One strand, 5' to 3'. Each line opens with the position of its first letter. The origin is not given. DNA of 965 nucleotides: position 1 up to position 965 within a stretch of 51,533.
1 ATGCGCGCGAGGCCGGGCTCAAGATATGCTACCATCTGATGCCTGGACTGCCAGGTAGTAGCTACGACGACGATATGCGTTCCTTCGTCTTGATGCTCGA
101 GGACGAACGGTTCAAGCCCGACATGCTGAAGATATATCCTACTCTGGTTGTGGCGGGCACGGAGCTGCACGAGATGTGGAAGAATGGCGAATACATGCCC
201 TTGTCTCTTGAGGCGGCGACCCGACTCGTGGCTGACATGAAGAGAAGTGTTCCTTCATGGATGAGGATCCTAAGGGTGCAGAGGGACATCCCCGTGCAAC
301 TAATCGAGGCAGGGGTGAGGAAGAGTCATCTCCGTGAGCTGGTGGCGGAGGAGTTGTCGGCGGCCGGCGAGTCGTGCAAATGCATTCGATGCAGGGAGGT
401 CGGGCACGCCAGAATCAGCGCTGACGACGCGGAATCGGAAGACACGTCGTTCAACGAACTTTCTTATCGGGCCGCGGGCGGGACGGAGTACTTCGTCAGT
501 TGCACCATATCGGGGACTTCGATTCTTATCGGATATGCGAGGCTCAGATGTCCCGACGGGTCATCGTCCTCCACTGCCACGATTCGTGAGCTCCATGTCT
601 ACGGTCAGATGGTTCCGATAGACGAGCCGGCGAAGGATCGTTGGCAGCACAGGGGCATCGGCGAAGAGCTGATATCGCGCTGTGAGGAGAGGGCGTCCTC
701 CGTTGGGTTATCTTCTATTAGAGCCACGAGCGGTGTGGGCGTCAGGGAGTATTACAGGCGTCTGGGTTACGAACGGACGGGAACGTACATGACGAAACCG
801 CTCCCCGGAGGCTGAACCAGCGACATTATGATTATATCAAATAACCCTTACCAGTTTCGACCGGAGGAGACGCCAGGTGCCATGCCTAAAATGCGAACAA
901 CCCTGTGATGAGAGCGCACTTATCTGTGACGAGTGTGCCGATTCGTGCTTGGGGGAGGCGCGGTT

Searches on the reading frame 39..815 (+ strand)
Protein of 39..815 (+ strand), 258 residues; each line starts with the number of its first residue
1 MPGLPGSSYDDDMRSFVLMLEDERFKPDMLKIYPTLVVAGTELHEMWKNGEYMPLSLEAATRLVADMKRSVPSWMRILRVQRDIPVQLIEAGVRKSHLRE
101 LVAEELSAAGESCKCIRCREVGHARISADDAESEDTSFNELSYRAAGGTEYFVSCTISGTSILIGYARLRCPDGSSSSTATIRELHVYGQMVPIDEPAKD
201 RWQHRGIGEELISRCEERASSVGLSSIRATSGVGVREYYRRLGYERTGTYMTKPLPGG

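Call 26: search_protein_families(library=pfam, proteins=[window:39-815:+], max_evalue=1e-8)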
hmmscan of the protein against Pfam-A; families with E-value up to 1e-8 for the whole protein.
window:39-815:+ (258 aa): 1 family
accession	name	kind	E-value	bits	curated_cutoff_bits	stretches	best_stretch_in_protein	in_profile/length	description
PF16199.10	Radical_SAM_C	-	8.8e-24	83.9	31.9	1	27-106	1-83/85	Radical_SAM C-terminal domain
